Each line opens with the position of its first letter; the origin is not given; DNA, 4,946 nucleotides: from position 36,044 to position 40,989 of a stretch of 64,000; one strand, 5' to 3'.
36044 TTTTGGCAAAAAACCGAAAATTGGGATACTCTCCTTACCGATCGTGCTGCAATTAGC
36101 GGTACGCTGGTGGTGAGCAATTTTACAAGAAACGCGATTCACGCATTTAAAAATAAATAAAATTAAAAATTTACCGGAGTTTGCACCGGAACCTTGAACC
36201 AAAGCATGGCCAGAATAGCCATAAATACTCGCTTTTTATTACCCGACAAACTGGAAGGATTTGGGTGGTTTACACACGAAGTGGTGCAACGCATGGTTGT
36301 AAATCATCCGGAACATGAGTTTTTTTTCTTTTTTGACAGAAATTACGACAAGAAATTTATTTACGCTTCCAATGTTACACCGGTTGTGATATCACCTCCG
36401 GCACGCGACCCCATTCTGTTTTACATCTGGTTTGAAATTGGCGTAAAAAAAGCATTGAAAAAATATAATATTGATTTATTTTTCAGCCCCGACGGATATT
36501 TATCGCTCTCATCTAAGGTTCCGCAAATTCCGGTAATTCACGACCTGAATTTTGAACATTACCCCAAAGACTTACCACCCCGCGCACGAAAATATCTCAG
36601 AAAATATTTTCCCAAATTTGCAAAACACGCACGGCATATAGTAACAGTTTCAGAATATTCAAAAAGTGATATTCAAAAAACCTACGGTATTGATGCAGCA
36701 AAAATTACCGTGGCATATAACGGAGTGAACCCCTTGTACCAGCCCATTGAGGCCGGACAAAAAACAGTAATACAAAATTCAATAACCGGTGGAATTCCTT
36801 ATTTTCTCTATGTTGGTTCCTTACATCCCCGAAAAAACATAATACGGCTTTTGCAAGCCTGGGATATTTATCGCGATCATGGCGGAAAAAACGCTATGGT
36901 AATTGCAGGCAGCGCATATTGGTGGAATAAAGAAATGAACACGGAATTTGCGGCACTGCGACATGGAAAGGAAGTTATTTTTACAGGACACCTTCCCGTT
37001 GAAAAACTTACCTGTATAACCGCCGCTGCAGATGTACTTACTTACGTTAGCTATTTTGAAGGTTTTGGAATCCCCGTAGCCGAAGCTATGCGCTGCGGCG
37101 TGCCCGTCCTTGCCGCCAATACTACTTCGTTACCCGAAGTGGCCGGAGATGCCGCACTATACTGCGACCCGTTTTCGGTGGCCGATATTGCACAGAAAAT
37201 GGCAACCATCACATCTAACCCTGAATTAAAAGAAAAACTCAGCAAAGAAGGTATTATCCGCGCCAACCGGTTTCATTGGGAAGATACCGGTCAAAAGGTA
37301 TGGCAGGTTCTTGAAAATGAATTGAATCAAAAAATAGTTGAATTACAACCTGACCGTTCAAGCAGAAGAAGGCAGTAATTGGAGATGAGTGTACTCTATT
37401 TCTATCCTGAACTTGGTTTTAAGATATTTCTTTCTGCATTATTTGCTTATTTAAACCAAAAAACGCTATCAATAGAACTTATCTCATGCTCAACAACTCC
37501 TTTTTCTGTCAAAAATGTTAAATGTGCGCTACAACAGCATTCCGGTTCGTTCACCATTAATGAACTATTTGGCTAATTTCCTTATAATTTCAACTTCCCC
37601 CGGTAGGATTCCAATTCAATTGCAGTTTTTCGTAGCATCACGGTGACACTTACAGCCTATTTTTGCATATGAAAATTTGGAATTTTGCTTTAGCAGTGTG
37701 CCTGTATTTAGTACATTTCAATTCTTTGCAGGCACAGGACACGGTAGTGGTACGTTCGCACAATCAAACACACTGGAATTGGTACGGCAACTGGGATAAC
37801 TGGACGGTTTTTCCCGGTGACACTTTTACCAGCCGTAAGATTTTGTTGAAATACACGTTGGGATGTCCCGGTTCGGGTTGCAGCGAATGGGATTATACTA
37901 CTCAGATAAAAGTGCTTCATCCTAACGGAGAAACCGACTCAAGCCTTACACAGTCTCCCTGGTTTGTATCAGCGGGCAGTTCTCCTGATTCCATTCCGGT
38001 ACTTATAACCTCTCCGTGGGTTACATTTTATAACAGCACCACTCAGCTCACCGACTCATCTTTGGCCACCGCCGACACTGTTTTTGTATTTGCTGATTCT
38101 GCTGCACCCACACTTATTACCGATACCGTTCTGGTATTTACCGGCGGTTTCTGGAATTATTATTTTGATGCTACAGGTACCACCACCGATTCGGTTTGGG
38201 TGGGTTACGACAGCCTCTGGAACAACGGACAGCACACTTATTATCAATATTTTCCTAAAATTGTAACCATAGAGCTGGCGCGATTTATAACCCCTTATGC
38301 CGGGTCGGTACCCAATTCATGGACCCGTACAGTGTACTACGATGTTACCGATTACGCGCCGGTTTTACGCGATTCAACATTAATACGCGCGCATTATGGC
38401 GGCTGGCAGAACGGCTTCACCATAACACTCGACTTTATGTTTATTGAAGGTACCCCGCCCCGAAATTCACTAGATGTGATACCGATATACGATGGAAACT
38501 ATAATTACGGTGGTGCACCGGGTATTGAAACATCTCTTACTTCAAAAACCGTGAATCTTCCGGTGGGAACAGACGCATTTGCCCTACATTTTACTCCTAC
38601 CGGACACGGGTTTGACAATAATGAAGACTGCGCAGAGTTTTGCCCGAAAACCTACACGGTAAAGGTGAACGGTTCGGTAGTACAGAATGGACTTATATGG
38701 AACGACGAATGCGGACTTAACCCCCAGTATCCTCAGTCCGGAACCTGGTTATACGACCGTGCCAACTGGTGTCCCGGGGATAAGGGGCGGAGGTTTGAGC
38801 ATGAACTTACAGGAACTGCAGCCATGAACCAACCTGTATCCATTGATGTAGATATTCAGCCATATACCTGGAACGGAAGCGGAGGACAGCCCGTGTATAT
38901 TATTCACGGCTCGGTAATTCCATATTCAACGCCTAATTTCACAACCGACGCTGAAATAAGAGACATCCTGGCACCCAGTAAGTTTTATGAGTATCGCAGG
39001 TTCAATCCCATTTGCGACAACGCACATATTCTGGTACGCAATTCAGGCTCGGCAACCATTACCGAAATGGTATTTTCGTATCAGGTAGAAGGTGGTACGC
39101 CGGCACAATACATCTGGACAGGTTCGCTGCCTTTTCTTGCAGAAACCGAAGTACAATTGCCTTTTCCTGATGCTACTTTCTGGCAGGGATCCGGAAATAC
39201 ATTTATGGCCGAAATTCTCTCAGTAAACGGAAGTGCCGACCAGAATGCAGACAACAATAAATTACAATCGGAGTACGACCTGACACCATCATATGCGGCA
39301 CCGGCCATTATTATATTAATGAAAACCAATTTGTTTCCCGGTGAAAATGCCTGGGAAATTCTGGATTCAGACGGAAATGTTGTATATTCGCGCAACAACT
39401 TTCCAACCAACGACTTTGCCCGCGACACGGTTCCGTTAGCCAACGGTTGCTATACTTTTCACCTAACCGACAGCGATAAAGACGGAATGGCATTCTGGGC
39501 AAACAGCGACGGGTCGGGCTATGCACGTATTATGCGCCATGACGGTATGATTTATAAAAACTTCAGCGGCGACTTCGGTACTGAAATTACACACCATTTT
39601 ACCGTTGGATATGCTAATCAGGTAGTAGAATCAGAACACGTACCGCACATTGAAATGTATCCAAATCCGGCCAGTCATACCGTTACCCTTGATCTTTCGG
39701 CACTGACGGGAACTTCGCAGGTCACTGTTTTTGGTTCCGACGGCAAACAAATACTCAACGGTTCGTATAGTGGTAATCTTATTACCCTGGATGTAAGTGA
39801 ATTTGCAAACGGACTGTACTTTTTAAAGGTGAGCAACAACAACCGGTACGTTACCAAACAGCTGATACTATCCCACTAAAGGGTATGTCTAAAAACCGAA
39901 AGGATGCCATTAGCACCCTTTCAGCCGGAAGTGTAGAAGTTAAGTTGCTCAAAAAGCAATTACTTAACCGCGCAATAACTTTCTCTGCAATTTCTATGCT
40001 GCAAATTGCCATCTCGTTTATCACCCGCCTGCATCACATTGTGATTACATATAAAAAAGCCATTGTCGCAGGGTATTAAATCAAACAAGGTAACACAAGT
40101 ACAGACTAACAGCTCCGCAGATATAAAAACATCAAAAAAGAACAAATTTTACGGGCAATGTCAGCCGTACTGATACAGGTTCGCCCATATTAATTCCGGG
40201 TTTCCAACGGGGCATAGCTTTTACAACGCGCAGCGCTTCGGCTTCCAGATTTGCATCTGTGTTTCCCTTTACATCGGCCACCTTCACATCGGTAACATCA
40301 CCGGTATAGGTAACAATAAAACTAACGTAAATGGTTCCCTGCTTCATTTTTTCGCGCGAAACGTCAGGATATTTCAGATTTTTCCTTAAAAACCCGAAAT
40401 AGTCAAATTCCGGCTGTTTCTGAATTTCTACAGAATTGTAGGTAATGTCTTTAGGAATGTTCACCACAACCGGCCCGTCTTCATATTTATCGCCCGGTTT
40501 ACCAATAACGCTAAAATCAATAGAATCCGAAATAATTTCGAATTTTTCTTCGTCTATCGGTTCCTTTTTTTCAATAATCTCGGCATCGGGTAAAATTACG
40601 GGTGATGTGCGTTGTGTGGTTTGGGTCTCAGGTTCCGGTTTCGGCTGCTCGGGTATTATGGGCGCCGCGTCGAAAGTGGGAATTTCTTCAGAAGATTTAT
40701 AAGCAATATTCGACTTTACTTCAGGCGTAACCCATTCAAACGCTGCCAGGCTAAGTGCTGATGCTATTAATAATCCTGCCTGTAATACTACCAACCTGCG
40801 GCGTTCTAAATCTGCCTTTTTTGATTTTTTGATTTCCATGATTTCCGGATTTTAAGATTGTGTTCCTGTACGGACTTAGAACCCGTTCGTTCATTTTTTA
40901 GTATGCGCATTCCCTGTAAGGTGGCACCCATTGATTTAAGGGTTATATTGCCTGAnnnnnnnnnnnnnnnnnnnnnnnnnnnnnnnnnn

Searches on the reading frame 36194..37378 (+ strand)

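Call 67: search_protein_families(library=pfam, proteins=[window:36194-37378:+], max_evalue=0.00001)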
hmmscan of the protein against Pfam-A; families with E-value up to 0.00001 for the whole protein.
window:36194-37378:+ (394 aa): 3 families
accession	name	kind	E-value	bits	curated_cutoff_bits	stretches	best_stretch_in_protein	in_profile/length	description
PF00534.26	Glycos_transf_1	-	5e-28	98.2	26.4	1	198-353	12-169/172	Glycosyl transferases group 1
PF13692.12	Glyco_trans_1_4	-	2.4e-21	76.9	27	1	202-341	2-141/142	Glycosyl transferases group 1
PF13439.12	Glyco_transf_4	-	3.1e-18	66.8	28.5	1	41-180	20-168/170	Glycosyltransferase Family 4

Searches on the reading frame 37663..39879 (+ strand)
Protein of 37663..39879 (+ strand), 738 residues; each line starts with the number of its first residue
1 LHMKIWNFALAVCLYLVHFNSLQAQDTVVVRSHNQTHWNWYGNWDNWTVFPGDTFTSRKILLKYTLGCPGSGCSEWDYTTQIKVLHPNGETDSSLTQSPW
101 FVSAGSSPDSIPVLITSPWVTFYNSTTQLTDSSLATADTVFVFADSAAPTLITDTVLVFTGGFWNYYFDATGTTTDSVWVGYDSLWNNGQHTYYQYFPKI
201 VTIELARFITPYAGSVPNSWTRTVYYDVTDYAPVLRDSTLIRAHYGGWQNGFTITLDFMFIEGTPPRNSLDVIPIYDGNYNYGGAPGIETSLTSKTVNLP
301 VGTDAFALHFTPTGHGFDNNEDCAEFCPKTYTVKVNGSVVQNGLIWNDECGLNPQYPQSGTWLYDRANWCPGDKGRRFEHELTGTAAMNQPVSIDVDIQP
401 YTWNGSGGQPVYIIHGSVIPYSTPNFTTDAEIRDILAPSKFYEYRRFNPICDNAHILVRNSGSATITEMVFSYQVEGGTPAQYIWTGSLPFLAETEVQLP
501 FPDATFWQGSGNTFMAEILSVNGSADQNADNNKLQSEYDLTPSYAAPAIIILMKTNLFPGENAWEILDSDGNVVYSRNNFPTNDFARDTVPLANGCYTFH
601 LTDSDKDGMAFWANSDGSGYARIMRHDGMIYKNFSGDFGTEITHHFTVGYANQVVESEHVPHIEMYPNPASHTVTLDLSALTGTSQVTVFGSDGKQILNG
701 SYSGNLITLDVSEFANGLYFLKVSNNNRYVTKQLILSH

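Call 70: search_protein_families(library=pfam, proteins=[window:37663-39879:+], max_evalue=0.000001)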
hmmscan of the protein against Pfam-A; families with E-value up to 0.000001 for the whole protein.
window:37663-39879:+ (738 aa): 2 families
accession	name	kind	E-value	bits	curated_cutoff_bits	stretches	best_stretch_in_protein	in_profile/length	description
PF18962.6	Por_Secre_tail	-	5.5e-17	62.3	27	1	665-735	1-74/75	Secretion system C-terminal sorting domain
PF09113.15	N-glycanase_C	-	7e-17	62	25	1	296-395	14-119/140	Peptide-N-glycosidase F, C terminal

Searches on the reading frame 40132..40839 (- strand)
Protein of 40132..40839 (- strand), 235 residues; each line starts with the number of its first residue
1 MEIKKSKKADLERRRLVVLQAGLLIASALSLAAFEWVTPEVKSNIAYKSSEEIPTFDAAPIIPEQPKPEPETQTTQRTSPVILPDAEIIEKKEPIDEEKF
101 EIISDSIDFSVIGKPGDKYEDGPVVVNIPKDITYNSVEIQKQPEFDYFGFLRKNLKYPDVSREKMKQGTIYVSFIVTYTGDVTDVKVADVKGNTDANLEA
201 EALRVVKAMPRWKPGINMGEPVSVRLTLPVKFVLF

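Call 67: search_protein_families(library=pfam, proteins=[window:40132-40839:-], max_evalue=0.00001)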
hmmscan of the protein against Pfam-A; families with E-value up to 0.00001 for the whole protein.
window:40132-40839:- (235 aa): 1 family
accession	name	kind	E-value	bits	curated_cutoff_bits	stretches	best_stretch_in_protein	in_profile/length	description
PF03544.19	TonB_C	-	3.4e-15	56.7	24.6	1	154-234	2-79/79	Gram-negative bacterial TonB protein C-terminal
